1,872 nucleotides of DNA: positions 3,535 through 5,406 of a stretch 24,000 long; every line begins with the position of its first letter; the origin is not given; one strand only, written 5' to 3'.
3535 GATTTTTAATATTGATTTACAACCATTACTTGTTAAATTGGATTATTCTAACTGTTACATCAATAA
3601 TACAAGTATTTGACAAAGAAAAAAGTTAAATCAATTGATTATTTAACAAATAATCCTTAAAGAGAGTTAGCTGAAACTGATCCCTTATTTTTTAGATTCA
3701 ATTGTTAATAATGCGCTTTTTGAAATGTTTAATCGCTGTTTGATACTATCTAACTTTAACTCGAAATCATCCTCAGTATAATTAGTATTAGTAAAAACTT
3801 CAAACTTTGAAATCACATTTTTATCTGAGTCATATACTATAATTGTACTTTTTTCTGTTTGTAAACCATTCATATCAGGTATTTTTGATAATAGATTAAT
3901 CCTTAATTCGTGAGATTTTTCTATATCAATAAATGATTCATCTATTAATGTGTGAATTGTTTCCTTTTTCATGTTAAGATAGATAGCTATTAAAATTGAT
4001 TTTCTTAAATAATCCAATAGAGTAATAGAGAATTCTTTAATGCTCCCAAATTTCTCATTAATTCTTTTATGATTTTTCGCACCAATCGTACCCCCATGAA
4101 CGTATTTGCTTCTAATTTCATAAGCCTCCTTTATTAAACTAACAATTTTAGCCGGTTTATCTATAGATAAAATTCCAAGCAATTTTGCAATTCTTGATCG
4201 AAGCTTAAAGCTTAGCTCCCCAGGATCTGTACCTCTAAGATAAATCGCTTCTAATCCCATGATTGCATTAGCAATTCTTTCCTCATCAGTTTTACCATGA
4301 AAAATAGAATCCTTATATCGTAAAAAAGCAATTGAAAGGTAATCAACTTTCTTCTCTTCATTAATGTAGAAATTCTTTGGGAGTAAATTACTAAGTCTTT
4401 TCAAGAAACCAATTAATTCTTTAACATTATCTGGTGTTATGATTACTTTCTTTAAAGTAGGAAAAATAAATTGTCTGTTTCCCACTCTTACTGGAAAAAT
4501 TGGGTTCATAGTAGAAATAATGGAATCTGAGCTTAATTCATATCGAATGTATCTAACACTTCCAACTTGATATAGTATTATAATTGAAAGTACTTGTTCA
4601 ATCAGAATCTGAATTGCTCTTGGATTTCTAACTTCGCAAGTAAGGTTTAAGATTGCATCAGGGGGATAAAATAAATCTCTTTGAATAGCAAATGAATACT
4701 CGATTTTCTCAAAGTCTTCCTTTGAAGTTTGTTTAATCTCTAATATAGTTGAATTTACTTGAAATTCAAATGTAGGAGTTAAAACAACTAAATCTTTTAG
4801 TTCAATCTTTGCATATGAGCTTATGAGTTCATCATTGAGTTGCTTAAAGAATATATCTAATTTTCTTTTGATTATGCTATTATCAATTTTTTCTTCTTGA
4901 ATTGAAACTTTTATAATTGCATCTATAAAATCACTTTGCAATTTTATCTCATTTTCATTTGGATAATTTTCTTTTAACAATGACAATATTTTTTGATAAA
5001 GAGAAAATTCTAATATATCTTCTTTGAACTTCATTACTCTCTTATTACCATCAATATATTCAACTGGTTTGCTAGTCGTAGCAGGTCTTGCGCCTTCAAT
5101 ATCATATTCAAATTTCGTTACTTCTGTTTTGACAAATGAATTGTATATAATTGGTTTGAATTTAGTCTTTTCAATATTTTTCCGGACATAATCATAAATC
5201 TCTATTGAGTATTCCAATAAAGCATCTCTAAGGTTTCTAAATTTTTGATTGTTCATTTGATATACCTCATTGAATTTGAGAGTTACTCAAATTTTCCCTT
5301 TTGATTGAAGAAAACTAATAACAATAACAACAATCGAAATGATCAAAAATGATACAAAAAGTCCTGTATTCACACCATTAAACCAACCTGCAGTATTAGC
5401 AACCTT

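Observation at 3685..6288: Two-gene module: HEAT-repeat/coiled-coil/TM protein followed by an Apea-like HEPN protein, in an accessory island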

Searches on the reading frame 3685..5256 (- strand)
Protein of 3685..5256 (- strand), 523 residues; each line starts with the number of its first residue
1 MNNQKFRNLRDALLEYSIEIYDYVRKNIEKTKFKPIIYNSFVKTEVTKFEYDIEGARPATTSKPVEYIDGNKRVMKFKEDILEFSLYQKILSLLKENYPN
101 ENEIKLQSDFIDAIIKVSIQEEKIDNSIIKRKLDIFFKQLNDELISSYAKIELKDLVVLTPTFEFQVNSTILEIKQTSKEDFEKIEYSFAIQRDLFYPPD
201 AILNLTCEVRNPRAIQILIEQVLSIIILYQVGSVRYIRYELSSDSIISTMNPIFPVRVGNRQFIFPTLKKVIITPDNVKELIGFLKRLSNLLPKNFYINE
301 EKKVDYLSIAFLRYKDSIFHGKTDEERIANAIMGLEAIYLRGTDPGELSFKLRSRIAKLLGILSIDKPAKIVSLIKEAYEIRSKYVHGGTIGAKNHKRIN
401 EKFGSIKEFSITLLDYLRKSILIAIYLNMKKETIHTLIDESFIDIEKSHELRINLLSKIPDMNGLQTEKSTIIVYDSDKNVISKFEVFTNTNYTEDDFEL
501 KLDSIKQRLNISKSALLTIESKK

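Call 3: search_protein_families(library=pfam, proteins=[window:3685-5256:-], max_evalue=1)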
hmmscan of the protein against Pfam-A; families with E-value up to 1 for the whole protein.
window:3685-5256:- (523 aa): 0 families

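Call 4: search_protein_families(library=padloc, proteins=[window:3685-5256:-], max_evalue=1)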
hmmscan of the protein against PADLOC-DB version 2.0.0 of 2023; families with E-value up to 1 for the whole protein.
window:3685-5256:- (523 aa): 0 families

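Call 5: search_protein_families(library=ncbifam, proteins=[window:3685-5256:-], max_evalue=1)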
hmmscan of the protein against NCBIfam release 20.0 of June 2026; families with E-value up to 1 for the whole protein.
window:3685-5256:- (523 aa): 1 family
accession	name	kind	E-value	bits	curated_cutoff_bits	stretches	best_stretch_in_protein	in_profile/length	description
NF010236.0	PRK13683.1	equivalog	0.023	14.9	90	1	176-228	19-69/88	hypothetical protein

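Call 6: find_homologous_proteins(query=window:3685-5256:-, max_evalue=0.001)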
Query window:3685-5256:- (523 aa): 4 proteins with E <= 0.001 among 8000 candidates.
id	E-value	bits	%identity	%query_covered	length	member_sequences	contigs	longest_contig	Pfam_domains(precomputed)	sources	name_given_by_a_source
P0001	0.0e+0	1109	100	100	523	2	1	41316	-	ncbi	-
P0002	3.2e-100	355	40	98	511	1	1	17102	-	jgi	-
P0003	1.5e-24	105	30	52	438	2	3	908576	-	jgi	-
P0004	5.5e-24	103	32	50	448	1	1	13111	-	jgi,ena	-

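Call 15: find_encoding_contigs(protein=P0002, flank=10000, max_places=4)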
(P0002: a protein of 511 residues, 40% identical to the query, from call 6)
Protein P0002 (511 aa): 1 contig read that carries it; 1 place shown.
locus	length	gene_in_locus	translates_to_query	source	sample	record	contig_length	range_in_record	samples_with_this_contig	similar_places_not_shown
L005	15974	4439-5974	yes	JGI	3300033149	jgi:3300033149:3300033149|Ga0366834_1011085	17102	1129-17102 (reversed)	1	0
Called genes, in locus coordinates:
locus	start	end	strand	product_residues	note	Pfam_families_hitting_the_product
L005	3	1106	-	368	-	?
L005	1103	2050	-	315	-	PF03787:RAMPs (weak)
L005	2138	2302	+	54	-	PF04014:MazE_antitoxin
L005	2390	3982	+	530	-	PF14528:LAGLIDADG_3 (weak)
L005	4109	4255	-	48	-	-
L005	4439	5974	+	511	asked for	-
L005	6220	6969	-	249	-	PF12705:PDDEXK_1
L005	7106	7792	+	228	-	-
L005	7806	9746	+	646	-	-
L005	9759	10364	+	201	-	-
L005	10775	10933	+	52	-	-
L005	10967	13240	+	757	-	-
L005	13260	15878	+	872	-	-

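Call 16: find_encoding_contigs(protein=P0003, flank=10000, max_places=4)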
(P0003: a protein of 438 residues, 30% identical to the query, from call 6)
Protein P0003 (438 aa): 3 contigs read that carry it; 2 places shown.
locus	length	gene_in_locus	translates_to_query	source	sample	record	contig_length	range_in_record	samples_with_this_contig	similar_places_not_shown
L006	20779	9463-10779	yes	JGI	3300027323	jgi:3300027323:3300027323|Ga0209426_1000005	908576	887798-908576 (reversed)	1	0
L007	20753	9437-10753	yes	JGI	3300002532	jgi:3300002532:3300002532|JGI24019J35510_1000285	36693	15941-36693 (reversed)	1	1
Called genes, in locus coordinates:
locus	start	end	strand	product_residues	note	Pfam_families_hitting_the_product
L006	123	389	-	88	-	-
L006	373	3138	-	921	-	PF14551:MCM_N, PF17207:MCM_OB, PF00493:MCM, PF01078:Mg_chelatase (faint), PF17855:MCM_lid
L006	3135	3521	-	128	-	-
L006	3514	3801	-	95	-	PF04014:MazE_antitoxin (faint)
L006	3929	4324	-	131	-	PF04014:MazE_antitoxin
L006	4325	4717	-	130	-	-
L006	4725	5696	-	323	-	PF27326:MJECL32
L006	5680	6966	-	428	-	PF25924:MJECL33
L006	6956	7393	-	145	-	PF04014:MazE_antitoxin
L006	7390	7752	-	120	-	-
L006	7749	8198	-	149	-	PF04014:MazE_antitoxin (weak)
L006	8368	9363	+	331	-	-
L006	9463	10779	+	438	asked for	-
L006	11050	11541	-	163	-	PF10130:PIN_2, PF13470:PIN_3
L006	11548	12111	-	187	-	-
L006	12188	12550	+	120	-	-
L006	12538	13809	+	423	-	-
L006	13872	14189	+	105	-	-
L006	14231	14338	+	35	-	-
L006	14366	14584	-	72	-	-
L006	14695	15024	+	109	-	PF14470:bPH_3 (weak)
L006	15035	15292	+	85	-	-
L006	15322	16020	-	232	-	-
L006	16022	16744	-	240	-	-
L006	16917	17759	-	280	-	PF13365:Trypsin_2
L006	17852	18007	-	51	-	-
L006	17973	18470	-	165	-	-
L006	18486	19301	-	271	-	-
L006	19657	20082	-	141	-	-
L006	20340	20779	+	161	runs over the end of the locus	-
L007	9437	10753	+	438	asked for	-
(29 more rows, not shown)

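Call 17: find_encoding_contigs(protein=P0004, flank=10000, max_places=4)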
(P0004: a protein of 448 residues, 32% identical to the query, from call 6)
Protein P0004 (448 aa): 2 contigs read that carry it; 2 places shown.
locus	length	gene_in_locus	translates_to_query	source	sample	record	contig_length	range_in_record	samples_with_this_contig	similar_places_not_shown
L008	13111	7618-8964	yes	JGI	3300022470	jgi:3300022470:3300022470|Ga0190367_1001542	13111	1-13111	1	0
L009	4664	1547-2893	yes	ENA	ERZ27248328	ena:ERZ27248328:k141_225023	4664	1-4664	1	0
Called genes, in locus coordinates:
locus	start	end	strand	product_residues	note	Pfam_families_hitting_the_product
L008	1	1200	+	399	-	?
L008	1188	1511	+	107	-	-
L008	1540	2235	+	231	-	PF00902:TatC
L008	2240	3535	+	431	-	PF01210:NAD_Gly3P_dh_N (faint), PF01488:Shikimate_DH (faint), PF02254:TrkA_N, PF03435:Sacchrp_dh_NADP (faint), PF03807:F420_oxidored (faint), PF02080:TrkA_C, PF02254:TrkA_N, PF02080:TrkA_C, +1 more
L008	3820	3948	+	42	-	-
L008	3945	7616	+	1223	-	PF02384:N6_Mtase, PF20473:MmeI_Mtase (weak), PF07669:Eco57I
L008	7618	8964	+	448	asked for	-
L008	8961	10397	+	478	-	PF20442:BrxL_N, PF13337:BrxL_ATPase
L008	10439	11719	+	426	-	PF01979:Amidohydro_1, PF07969:Amidohydro_3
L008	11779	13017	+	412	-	PF01385:OrfB_IS605 (weak), PF07282:Cas12f1-like_TNB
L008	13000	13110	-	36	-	?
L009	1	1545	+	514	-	?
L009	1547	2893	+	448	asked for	-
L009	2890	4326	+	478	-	PF20442:BrxL_N, PF13337:BrxL_ATPase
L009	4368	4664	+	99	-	?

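Call 26: predict_structure(alignment_id=A1)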
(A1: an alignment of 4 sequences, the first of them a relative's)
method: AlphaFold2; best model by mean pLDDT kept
length: 523 residues; sequences in the alignment: 4
mean_pLDDT: 76.4   pTM: 0.73
mean pLDDT of the five models: 76.4, 75.9, 66.4, 63.5, 63.0
residues with pLDDT >= 90: 95; 70-90: 267; 50-70: 119; < 50: 42
segments of 3 or more residues with pLDDT < 50: 35-39, 190-195, 251-267, 296-300, 492-494, 521-523
pLDDT, mean of each block of 10 residues (from residue 1): 76 93 85 53 77 83 57 78 92 89 89 86 77 91 88 90 85 91 65 59 90 80 86 76 76 37 49 88 85 54 76 87 86 93 76 85 73 90 84 82 83 87 83 81 65 65 58 71 61 52 61 60 41
secondary structure, 60 per line:
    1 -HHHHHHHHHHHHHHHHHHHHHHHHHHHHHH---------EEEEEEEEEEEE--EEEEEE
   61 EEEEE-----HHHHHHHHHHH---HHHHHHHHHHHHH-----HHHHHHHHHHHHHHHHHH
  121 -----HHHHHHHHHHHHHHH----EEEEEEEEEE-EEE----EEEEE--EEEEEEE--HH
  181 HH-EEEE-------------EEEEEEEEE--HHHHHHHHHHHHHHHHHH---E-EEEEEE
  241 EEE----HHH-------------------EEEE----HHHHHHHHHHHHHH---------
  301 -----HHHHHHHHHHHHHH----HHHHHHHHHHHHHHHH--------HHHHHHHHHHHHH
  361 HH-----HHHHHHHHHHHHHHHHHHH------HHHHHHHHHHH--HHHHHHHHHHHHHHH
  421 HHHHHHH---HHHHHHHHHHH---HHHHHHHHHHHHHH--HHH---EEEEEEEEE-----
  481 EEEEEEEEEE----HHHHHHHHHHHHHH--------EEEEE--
elements in order: H2-31 E41-52 E55-65 H71-81 H85-97 H103-120 H126-140 E145-154 E156-158 E163-167 E170-176 H179-182 E184-187 E201-209 H212-229 E235-243 E270-273 H278-291 H306-319 H324-339 H348-362 H368-386 H393-403 H406-427 H431-441 H445-458 E467-475 E481-490 H495-508 E517-521

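Call 28: search_protein_representatives(alignment_id=A1)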
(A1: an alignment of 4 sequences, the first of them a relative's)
Query: 4 sequences, 511 profile positions. Proteins with E-value up to 0.001 (for the whole library): 3294; up to 1e-10: 1258; up to 1e-30: 646. The best 150 are listed.
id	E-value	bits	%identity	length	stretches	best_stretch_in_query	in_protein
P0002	1.6e-237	805.7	-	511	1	2-511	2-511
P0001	4.1e-237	804.3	-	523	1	1-510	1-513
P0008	7.5e-118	410.9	-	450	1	12-455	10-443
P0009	1.1e-115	403.7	-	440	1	7-455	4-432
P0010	1.3e-106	373.8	-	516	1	17-508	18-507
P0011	7.5e-100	351.5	-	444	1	7-456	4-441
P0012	2.7e-97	343.0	-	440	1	7-455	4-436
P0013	4.8e-94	332.3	-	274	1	148-430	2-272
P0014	4.9e-94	332.3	-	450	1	13-455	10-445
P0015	1.0e-91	324.6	-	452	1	19-456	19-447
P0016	4.5e-90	319.2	-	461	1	2-456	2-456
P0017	2.8e-89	316.6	-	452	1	8-455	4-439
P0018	2.1e-87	310.4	-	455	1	5-458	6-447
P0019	9.4e-87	308.3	-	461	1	11-451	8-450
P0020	1.5e-86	307.5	-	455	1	8-455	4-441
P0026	3.3e-83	296.6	-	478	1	4-455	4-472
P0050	4.2e-78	279.7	-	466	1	15-454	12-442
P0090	8.2e-71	255.7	-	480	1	12-454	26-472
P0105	1.2e-69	251.8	-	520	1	5-454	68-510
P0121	1.0e-67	245.5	-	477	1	40-459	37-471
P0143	5.9e-66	239.6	-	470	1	7-455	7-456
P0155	6.3e-65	236.3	-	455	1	27-455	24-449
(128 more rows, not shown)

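Call 29: search_protein_families(library=pfam, proteins=[P0008, P0010, P0016, P0026, P0050, P0090, P0105, P0121, P0143, P0155], max_evalue=0.1)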
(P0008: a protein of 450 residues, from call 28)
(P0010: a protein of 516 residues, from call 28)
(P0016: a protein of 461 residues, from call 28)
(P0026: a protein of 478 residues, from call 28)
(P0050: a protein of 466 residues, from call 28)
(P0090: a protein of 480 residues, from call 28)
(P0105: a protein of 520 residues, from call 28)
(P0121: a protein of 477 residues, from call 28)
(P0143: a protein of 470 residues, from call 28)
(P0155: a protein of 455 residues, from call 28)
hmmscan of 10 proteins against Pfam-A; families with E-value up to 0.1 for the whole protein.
P0008 (450 aa): 0 families

P0010 (516 aa): 0 families

P0016 (461 aa): 2 families
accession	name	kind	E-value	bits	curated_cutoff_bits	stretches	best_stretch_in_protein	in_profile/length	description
PF24406.1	nSTAND_NTPase4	-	0.016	15.7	27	0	15-50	20-55/58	Novel STAND NTPase 4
PF16376.10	fragilysinNterm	-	0.081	13.1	25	0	206-240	58-91/144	N-terminal domain of fragilysin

P0026 (478 aa): 0 families

P0050 (466 aa): 0 families

P0090 (480 aa): 0 families

P0105 (520 aa): 0 families

P0121 (477 aa): 1 family
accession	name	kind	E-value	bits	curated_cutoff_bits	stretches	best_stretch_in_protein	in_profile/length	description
PF01895.24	PhoU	-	0.035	14.9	23.5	0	369-422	19-72/89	PhoU domain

P0143 (470 aa): 1 family
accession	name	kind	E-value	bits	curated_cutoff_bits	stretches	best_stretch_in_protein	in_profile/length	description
PF07814.18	WAPL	-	0.079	12.4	24.6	0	18-146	195-312/344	Wings apart-like protein regulation of heterochromatin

P0155 (455 aa): 0 families

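Call 30: fold_search(model_id=the predicted structure, library=pdb)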
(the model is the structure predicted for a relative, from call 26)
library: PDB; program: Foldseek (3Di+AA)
matches with E <= 10: 309; with E <= 0.001: 0
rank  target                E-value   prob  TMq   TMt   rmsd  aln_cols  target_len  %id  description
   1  4zh0                  1.7e-01  0.03  0.07  0.07  32.3       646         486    9  Structure of Helicobacter pylori adhesin BabA determined by SeMet SAD (released 2015-08-19)
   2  5ue8_A                2.0e-01  0.07  0.11  0.08  25.1       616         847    9  The crystal structure of Munc13-1 C1C2BMUN domain (released 2017-02-15)
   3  9e78_3P               5.9e-01  0.20  0.12  0.19  12.1       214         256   13  48-nm repeat of the Leishmania tarentolae doublet microtubule (released 2025-03-12)
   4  6scm                  5.9e-01  0.04  0.09  0.10  22.3       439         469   10  SOS1 in Complex with Inhibitor BI-3406 (released 2020-08-26)
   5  6c0w_K                6.2e-01  0.08  0.06  0.13  15.1       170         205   12  Cryo-EM structure of human kinetochore protein CENP-N with the centromeric nucleosome containing CENP-A (released 2018-01-17)
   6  9e2g_0T               6.7e-01  0.16  0.14  0.17  15.5       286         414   15  Cryo-EM structure of 48 nm repeat of microtubule doublet from T. brucei flagellum (released 2025-03-12)
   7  9e2g_0Z               7.1e-01  0.04  0.09  0.10  20.2       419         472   11  Cryo-EM structure of 48 nm repeat of microtubule doublet from T. brucei flagellum (released 2025-03-12)
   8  7wo9                  8.5e-01  0.04  0.10  0.05  24.4       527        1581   13  Cryo-EM structure of full-length Nup188 (released 2022-03-30)
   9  6y57_LH               8.9e-01  0.04  0.07  0.15  21.9       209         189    6  Structure of human ribosome in hybrid-PRE state (released 2020-04-15)
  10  5n9f_A                1.0e+00  0.10  0.12  0.09  15.1       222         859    9  Crystal Structure of Drosophila DHX36 helicase in complex with ssDNA CpG_A (released 2018-03-21)
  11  7qgg_J                1.1e+00  0.06  0.10  0.21  20.8       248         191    8  Neuronal RNA granules are ribosome complexes stalled at the pre-translocation state (released 2022-10-26)
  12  4uru_S                1.1e+00  0.03  0.10  0.11  22.6       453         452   11  The crystal structure of H-Ras and SOS in complex with ligands (released 2015-03-04)
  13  9e6q_AE               1.3e+00  0.05  0.08  0.15  15.1       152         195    8  Cryo-EM structure of the Pyrobaculum calidifontis 50S ribosomal subunit in complex with Dri (released 2024-11-20)
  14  5an9_B                1.3e+00  0.04  0.07  0.14  21.1       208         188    6  Mechanism of eIF6 release from the nascent 60S ribosomal subunit (released 2015-10-21)
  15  4urz_S                1.3e+00  0.03  0.09  0.10  22.9       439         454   10  The crystal structure of H-Ras and SOS in complex with ligands (released 2015-03-04)
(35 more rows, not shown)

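Call 33: search_solved_structures(query=A2, max_evalue=10, show_alignments=3)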
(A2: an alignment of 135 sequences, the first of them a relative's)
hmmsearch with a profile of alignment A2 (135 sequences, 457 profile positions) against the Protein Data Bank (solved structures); distinct sequences matched with E-value up to 10: 5.
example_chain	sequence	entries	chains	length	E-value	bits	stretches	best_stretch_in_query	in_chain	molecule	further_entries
7nhk_s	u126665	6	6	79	0.027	16.4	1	259-307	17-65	30S ribosomal protein S18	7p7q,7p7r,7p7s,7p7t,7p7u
6o8w_r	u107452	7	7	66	0.031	16.2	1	265-307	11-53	30S ribosomal protein S18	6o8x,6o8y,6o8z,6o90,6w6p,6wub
7nhn_s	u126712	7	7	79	0.077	14.9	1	263-307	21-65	30S ribosomal protein S18 | Small ribosomal subunit protein bS18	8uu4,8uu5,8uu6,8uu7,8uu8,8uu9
3mc1_A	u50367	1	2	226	0.13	14.1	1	255-328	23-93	Predicted phosphatase, HAD family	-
6htq_r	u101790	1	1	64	1.2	10.9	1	265-307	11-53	30S ribosomal protein S18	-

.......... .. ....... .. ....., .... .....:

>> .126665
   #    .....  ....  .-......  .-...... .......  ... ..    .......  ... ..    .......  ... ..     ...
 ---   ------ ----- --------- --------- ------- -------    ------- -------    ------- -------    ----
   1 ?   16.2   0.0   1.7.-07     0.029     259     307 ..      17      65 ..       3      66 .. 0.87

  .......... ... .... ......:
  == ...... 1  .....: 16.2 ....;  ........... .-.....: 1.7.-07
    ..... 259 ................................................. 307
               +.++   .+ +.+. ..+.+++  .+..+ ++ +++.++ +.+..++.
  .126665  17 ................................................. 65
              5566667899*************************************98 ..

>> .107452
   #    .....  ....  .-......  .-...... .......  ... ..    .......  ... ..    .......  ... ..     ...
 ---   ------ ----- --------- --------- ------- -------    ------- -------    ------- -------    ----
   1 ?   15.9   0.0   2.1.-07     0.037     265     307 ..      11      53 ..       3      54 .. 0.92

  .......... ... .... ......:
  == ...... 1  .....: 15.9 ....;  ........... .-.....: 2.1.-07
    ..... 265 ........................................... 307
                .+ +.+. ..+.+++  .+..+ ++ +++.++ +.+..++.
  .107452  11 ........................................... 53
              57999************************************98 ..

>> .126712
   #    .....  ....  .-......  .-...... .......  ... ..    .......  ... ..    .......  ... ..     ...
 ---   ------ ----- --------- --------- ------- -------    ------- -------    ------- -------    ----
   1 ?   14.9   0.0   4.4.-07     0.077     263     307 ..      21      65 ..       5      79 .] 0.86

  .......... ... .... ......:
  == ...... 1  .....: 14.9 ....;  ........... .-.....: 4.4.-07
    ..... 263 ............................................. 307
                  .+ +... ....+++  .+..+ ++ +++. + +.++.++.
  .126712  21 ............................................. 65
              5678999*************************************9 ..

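Call 34: find_homologous_proteins(query=A2, max_evalue=1e-10)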
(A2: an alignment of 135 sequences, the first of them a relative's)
Query A2 (135 sequences) (523 aa, profile of the alignment): 4 proteins with E <= 1e-10 among 8000 candidates.
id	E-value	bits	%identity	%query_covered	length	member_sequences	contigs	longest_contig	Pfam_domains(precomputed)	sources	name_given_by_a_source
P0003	1.7e-138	480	30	52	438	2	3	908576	-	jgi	-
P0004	4.4e-136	472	32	50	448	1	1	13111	-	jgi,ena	-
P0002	2.7e-111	391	40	98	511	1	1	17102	-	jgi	-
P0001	4.4e-110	387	100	100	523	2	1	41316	-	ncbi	-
